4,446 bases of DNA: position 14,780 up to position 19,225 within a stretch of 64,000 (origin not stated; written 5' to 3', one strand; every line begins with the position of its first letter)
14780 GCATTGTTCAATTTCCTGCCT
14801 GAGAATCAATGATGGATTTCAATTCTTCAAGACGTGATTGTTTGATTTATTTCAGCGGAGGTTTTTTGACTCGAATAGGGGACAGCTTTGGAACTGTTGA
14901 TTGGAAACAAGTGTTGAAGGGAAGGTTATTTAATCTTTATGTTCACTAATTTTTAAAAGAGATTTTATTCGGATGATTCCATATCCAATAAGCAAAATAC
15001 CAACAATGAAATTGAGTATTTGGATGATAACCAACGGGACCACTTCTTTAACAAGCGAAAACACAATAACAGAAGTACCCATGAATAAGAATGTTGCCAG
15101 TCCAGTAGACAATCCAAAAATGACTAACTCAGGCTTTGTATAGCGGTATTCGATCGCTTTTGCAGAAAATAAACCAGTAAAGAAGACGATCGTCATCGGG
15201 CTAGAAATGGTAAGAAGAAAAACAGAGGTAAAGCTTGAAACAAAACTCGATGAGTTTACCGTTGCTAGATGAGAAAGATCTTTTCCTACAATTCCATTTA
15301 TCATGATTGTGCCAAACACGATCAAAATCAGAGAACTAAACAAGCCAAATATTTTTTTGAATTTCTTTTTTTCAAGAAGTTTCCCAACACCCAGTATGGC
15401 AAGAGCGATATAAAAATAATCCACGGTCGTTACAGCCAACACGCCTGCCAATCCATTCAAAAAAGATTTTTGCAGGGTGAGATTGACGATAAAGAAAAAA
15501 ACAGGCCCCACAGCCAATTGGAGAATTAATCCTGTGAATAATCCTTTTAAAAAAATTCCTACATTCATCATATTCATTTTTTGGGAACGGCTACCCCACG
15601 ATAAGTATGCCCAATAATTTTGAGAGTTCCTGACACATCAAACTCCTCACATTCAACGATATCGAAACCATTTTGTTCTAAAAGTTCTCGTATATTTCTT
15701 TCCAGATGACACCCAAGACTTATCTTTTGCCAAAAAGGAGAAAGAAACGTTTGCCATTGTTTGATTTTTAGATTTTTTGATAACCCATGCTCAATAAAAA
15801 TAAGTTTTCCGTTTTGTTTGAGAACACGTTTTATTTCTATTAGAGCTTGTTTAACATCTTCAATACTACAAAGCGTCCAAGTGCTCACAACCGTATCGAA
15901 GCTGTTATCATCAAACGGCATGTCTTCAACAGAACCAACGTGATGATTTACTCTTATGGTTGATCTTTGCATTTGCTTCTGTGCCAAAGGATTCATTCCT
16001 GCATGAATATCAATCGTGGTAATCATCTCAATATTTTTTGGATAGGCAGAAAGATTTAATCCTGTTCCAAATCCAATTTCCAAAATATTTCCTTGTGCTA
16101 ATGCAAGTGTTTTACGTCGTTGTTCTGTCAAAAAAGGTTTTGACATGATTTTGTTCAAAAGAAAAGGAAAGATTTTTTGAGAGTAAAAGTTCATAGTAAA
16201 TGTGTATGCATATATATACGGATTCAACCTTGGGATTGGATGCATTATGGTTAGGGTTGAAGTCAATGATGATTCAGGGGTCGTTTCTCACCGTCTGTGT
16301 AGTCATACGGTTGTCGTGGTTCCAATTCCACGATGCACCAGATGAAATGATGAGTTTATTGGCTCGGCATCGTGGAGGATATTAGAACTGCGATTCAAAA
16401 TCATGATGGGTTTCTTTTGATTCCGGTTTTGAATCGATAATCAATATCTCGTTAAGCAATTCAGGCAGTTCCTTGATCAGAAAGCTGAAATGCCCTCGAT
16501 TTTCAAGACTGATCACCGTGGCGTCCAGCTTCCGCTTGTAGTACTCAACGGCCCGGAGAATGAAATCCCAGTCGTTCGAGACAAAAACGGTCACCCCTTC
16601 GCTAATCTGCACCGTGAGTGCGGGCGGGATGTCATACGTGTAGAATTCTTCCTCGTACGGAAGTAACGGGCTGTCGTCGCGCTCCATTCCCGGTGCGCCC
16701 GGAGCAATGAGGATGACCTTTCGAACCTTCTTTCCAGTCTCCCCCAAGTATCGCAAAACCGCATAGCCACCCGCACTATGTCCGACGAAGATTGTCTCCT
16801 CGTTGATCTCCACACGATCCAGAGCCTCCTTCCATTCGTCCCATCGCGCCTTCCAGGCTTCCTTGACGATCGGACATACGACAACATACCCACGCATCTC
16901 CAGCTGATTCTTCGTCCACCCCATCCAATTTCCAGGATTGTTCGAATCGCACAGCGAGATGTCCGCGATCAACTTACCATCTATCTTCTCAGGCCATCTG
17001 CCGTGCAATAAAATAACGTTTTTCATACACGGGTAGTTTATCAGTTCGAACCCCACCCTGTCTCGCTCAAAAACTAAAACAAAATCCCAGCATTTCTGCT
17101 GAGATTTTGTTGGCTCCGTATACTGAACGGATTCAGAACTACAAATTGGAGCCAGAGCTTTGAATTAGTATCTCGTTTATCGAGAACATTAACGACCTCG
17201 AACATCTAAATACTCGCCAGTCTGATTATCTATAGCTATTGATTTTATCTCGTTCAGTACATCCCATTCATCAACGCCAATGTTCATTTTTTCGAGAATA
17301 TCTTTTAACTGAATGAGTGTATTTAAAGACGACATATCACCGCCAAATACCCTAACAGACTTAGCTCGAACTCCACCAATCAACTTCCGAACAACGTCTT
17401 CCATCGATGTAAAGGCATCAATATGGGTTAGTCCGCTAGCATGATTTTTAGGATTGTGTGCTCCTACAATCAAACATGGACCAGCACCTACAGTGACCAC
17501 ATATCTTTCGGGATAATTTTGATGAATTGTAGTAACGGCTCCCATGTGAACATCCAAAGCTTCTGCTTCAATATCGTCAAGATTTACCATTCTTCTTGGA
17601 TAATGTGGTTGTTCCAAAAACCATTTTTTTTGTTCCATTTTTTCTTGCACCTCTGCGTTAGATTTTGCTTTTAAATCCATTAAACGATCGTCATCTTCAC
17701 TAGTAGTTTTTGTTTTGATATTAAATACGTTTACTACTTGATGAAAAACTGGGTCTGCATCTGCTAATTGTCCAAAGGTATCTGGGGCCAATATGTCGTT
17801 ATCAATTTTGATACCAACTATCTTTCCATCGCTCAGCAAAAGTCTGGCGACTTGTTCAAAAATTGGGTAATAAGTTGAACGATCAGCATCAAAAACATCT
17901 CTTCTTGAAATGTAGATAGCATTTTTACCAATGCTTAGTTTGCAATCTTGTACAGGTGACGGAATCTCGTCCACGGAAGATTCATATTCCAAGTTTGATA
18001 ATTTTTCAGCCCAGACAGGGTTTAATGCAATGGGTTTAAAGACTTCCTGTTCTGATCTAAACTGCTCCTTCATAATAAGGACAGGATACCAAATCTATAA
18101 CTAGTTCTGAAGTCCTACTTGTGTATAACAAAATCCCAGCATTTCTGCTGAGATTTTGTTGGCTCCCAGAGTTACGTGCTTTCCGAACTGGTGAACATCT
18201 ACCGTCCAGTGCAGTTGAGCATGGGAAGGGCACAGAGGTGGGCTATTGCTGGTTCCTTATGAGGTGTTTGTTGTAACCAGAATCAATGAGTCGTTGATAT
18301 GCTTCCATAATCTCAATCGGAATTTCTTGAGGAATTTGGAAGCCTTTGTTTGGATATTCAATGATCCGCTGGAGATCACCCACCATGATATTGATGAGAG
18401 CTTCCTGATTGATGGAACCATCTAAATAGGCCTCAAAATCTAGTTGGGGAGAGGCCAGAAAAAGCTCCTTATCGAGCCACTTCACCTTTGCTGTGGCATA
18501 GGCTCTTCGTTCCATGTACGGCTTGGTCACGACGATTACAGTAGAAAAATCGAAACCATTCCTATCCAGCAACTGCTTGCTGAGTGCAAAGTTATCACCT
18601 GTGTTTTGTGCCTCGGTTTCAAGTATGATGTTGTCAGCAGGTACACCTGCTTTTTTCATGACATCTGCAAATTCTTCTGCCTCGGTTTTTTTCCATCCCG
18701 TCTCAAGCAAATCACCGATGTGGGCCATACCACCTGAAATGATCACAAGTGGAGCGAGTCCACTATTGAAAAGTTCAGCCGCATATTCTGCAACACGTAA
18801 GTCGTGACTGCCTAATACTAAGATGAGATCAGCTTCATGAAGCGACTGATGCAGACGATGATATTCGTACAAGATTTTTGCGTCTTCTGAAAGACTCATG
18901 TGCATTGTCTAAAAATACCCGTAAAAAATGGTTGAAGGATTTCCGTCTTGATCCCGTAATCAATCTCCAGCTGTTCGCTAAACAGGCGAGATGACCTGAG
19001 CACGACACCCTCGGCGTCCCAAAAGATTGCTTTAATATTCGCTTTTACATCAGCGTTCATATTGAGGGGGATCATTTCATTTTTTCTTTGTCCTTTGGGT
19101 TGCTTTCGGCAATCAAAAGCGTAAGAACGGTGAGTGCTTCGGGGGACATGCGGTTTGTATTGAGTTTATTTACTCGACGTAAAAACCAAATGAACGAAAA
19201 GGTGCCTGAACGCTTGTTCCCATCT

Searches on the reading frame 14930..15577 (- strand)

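Call 10: search_protein_families(library=pfam, proteins=[window:14930-15577:-], max_evalue=0.001)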
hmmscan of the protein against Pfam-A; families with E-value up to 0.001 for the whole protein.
window:14930-15577:- (215 aa): 1 family
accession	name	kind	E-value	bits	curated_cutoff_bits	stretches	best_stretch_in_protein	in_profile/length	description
PF01810.24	LysE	-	3e-19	69.7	25.6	1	17-201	1-187/193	LysE type translocator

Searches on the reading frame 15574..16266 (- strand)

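Call 10: search_protein_families(library=pfam, proteins=[window:15574-16266:-], max_evalue=0.001)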
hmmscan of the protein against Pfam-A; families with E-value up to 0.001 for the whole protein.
window:15574-16266:- (230 aa): 6 families
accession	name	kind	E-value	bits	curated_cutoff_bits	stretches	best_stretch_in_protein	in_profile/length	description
PF08241.18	Methyltransf_11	-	8.5e-24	84.5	21.2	1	62-157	1-95/95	Methyltransferase domain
PF13649.12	Methyltransf_25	-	2.5e-18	67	27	1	61-153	1-97/97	Methyltransferase domain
PF13489.12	Methyltransf_23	-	6.1e-13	49.3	27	1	56-205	21-163/164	Methyltransferase domain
PF13847.12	Methyltransf_31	-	1.3e-12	48.1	27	1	60-199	6-144/145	Methyltransferase domain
PF01209.24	Ubie_methyltran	-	2.5e-12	47.1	20.1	1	60-165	50-159/233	ubiE/COQ5 methyltransferase family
PF08242.18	Methyltransf_12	-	9.3e-11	42.8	30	1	62-155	1-98/98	Methyltransferase domain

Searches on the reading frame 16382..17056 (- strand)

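Call 10: search_protein_families(library=pfam, proteins=[window:16382-17056:-], max_evalue=0.001)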
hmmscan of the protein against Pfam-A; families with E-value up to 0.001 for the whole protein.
window:16382-17056:- (224 aa): 4 families
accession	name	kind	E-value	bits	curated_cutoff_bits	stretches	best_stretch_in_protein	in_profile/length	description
PF06821.19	Ser_hydrolase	-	8.7e-09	36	22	1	41-191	12-155/172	Serine hydrolase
PF12697.13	Abhydrolase_6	-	2.1e-06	29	26.3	1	75-127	54-102/217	Alpha/beta hydrolase family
PF00561.26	Abhydrolase_1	-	5.9e-06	26.6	25.8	1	86-176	69-153/245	alpha/beta hydrolase fold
PF12146.15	Hydrolase_4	-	0.00012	21.9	27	1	84-120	74-110/239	Serine aminopeptidase, S33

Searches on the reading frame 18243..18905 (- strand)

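Call 10: search_protein_families(library=pfam, proteins=[window:18243-18905:-], max_evalue=0.001)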
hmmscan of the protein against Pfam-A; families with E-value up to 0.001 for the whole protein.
window:18243-18905:- (220 aa): 1 family
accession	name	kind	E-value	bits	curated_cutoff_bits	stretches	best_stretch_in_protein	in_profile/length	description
PF02698.23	DUF218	-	1.1e-19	71.1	27.6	1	26-141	1-102/133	DUF218 domain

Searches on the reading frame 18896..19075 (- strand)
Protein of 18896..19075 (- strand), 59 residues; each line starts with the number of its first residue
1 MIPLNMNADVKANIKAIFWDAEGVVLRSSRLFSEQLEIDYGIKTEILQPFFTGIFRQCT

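Call 71: find_encoding_contigs(protein=window:18896-19075:-, flank=6000, max_places=6)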
Protein window:18896-19075:- (59 aa): 2 contigs read that carry it; 2 places shown.
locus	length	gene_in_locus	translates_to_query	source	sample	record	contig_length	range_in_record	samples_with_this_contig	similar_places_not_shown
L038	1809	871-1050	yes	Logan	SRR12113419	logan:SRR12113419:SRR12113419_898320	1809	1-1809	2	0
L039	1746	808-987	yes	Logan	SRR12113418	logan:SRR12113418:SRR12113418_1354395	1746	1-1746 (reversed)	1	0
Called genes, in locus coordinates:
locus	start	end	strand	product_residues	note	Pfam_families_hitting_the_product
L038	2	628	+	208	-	?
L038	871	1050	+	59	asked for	-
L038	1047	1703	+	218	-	PF02698:DUF218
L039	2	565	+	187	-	?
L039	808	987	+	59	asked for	-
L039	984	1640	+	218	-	PF02698:DUF218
